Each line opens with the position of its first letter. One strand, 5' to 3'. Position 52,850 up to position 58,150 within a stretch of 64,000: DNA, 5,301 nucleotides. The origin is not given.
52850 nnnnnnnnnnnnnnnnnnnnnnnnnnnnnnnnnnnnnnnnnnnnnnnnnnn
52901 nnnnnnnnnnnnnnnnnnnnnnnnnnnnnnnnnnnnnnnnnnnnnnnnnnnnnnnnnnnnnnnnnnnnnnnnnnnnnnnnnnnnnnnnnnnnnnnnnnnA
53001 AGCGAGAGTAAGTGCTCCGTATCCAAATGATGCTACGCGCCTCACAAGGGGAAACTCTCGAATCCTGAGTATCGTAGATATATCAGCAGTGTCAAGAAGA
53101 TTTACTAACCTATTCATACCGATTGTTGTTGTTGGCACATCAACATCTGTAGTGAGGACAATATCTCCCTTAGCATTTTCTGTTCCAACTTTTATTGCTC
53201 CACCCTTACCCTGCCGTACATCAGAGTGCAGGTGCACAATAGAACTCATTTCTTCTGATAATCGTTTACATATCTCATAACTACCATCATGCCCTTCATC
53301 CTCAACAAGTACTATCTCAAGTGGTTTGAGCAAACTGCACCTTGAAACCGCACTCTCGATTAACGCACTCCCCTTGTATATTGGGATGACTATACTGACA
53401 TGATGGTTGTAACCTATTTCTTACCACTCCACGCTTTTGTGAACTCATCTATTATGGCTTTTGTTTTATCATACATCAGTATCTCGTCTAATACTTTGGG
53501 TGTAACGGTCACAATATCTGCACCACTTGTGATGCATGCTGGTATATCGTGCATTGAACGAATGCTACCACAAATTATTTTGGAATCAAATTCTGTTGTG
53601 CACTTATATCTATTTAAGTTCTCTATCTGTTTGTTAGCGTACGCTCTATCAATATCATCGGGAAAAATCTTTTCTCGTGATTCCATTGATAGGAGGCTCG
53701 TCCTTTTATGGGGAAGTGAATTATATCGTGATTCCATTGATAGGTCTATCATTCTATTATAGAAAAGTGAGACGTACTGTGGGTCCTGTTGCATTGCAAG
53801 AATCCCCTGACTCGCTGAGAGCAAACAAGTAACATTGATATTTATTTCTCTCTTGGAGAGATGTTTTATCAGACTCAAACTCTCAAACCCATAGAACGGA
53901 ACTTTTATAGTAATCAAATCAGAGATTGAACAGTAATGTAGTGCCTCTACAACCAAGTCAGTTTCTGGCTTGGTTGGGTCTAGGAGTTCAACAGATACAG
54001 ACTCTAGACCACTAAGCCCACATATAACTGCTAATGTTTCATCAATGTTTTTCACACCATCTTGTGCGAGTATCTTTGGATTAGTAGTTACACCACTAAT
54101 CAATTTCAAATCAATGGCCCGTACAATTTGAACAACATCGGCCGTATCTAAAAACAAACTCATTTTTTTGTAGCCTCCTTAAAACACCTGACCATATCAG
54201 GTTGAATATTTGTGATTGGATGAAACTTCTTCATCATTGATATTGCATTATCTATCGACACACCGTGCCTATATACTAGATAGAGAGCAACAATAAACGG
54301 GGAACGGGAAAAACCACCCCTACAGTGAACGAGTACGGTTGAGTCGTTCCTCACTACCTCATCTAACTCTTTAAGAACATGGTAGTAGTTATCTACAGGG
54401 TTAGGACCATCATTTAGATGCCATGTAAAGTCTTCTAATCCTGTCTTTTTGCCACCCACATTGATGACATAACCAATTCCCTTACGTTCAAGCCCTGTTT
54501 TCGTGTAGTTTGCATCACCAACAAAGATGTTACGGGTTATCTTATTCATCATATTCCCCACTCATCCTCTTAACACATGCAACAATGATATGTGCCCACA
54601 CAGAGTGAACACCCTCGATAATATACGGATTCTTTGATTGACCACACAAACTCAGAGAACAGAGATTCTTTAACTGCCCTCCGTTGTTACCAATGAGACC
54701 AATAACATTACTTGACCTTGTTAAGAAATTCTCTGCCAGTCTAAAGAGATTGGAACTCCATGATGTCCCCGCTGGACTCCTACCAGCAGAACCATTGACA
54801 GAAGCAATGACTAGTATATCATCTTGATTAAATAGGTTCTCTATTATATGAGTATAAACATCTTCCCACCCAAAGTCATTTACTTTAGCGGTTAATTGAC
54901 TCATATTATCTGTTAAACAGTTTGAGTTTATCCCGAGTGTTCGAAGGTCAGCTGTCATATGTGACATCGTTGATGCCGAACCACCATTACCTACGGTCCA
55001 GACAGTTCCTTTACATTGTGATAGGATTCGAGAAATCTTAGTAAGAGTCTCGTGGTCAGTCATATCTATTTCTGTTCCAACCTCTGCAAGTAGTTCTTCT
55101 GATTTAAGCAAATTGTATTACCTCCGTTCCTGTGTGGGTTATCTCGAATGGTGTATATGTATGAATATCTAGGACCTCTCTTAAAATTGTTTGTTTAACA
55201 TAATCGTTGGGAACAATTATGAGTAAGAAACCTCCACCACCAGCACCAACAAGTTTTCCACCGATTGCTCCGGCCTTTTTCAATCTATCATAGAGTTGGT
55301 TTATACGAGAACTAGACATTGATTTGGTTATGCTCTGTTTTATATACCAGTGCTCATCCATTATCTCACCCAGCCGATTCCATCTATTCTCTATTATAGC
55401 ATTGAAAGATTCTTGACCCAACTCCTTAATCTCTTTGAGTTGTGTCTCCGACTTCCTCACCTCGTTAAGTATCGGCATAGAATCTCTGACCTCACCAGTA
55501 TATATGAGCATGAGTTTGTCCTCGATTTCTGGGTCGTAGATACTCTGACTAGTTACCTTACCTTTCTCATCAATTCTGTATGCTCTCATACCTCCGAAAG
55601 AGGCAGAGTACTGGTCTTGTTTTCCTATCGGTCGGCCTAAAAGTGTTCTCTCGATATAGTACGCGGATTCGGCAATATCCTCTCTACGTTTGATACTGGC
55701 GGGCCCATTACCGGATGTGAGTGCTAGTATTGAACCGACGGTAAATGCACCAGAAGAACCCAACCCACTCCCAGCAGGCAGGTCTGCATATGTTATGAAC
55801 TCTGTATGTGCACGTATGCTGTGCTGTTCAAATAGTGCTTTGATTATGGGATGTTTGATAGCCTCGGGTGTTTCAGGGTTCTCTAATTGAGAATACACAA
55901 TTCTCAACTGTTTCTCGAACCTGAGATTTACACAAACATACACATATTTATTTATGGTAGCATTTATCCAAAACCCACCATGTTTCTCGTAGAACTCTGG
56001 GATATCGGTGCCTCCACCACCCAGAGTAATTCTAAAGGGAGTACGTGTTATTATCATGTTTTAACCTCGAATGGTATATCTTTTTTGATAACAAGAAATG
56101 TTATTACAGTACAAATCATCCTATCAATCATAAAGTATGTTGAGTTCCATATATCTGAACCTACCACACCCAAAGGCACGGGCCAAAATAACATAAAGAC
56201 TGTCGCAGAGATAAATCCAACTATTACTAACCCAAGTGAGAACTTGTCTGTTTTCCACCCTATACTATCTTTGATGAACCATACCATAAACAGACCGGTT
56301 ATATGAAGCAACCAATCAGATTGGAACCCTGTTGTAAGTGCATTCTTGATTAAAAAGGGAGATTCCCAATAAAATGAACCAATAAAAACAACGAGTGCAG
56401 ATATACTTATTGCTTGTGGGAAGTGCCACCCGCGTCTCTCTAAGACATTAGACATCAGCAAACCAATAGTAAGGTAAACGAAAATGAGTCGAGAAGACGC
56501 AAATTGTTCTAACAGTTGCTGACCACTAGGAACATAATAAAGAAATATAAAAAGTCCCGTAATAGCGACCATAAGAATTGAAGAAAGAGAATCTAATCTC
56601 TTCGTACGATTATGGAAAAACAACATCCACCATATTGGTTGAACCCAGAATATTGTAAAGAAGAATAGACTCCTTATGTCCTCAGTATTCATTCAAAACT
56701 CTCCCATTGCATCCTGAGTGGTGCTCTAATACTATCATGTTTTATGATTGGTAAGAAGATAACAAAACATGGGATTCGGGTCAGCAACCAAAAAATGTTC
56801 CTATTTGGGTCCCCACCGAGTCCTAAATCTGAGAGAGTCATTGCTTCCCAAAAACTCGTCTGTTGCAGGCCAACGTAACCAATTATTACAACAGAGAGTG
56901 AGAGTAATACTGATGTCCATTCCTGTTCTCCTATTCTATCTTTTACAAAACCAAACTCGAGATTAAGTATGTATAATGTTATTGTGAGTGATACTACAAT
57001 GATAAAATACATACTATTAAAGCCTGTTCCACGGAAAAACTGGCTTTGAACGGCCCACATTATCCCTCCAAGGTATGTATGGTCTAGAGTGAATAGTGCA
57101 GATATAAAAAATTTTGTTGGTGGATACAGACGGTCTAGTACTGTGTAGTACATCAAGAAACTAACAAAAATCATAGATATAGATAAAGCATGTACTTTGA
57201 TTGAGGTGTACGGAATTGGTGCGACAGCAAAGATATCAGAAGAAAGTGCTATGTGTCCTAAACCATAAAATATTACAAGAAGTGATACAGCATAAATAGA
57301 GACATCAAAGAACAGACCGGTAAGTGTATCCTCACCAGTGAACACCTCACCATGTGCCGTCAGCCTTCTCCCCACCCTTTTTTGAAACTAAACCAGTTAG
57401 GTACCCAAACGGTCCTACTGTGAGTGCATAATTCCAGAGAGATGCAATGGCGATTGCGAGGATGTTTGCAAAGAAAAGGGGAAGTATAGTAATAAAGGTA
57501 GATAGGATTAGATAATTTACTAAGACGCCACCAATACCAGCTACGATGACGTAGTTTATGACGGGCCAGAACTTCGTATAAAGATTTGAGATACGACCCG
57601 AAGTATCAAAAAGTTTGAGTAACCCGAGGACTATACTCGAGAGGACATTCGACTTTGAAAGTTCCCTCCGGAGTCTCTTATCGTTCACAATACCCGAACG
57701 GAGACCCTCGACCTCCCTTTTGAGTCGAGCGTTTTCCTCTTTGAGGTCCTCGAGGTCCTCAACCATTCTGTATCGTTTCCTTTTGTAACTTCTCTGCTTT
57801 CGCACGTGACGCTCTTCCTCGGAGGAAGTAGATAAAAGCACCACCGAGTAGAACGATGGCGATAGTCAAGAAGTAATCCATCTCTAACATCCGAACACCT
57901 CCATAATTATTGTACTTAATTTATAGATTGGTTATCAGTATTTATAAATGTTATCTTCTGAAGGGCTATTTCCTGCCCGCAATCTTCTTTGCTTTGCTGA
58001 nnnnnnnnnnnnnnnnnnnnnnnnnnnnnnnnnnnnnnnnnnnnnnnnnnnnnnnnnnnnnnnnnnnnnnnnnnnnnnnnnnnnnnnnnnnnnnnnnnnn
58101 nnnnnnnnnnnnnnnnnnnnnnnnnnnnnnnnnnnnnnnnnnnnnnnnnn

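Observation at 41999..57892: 16-kb glycan island lacking the promoter motif and encoding a complete sedoheptulose-7-P to NDP-heptose route with a DUSP-type phosphatase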

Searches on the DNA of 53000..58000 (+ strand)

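Call 7: search_dna_similar(query=window:53000-58000:+, collection=phages, mode=distant)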
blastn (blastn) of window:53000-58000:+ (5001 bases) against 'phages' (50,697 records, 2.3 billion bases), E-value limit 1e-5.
No match.
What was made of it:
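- Tried and rejected: DNA similarity of the cassette to GenBank phages: no match (call 7).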

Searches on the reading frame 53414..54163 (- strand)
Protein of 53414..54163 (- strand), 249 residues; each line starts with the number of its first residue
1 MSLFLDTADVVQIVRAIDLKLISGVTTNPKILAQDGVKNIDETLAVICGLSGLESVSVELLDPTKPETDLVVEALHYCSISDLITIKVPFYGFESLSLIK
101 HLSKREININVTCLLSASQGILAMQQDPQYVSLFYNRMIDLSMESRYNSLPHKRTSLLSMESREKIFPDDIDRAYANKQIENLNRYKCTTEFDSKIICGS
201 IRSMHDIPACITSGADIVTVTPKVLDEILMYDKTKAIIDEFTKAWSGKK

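Call 5: search_protein_families(library=pfam, proteins=[window:53414-54163:-], max_evalue=0.01)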
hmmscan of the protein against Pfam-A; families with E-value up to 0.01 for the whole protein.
window:53414-54163:- (249 aa): 1 family
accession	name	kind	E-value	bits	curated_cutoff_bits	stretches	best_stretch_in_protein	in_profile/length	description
PF00923.25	TAL_FSA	-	6.3e-26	91.8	27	1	3-235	1-239/285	Transaldolase/Fructose-6-phosphate aldolase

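Call 6: search_protein_families(library=ncbifam, proteins=[window:53414-54163:-], max_evalue=0.01)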
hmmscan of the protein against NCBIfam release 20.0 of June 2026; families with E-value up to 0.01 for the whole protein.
window:53414-54163:- (249 aa): 7 families
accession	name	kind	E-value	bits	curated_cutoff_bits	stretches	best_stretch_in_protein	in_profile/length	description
TIGR00875.1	fsa_talC_mipB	equivalog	1.2e-30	106.6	245.95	2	1-143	1-138/213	fructose-6-phosphate aldolase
NF009299.0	PRK12656.1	equivalog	3.6e-23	82.3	214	2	1-146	1-145/222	fructose-6-phosphate aldolase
NF009296.0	PRK12653.1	subfamily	7e-20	71.7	306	1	1-138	1-135/220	fructose-6-phosphate aldolase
TIGR02134.1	transald_staph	equivalog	1.1e-10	41.6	281.95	1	3-143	8-153/236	transaldolase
TIGR00874.1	talAB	equivalog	1.3e-05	24.7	396.2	1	84-229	127-251/317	transaldolase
NF009001.0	PRK12346.1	subfamily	0.00046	19.8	439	1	93-229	136-252/316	transaldolase A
NF008965.0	PRK12309.1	equivalog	0.0058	15.7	550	0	96-229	144-257/392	transaldolase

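Call 37: search_solved_structures(query=window:53414-54163:-, max_evalue=0.001, show_alignments=1)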
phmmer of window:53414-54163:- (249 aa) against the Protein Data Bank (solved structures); distinct sequences matched with E-value up to 0.001: 26.
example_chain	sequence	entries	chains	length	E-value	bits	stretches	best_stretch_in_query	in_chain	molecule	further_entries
1vpx_A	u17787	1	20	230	3.6e-21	79.4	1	1-144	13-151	PROTEIN (Transaldolase (EC 2.2.1.2))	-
6ys0_A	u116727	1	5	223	1e-16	64.8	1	1-143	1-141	Probable transaldolase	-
3r8r_A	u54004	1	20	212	2.6e-16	63.5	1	2-142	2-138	Transaldolase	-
6yrm_A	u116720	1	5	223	6.4e-16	62.2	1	1-143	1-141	Probable transaldolase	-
3s0c_A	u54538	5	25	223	6.4e-16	62.2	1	1-143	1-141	Probable transaldolase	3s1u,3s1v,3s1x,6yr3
6yrt_A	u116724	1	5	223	6.4e-16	62.2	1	1-143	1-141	Transaldolase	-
6yre_A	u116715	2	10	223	6.8e-16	62.1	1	1-143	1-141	Probable transaldolase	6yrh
4xz9_A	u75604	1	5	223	3.6e-15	59.8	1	1-143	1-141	Probable transaldolase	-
3s1w_A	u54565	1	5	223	4.4e-15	59.5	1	1-143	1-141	Probable transaldolase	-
1wx0_A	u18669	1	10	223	6.7e-14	55.6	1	1-144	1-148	transaldolase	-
9ui2_A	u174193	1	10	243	9.9e-14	55.1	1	1-144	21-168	Probable transaldolase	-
4rxg_A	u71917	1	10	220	3e-13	53.5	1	1-140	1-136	Fructose-6-phosphate aldolase 1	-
4rz4_A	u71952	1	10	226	3.2e-13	53.4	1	3-138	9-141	Fructose-6-phosphate aldolase 1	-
1l6w_A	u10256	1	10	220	5.9e-13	52.5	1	1-140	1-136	Fructose-6-phosphate aldolase 1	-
4rxf_A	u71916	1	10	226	6.4e-13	52.4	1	3-138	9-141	Fructose-6-phosphate aldolase 1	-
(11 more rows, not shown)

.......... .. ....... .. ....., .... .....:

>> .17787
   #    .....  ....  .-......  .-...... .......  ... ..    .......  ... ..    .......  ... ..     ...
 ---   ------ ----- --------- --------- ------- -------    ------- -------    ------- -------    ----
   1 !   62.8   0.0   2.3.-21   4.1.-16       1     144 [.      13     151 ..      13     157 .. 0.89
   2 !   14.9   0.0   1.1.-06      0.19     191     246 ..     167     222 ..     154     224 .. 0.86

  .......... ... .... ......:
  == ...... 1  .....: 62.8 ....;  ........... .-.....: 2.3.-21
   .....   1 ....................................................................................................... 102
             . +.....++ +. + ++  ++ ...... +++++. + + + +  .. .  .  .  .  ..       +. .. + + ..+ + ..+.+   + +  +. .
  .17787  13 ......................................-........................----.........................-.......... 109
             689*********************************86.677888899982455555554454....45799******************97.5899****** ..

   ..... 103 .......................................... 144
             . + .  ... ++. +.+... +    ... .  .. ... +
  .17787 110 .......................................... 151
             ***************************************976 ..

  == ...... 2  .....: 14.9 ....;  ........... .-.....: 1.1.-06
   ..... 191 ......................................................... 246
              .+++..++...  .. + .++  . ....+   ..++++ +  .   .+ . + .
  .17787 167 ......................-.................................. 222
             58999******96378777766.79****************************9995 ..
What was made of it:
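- Tal, read as a transaldolase, would supply that pathway's entry substrate sedoheptulose-7-P; this is general knowledge rather than anything its database hits state (call 37).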
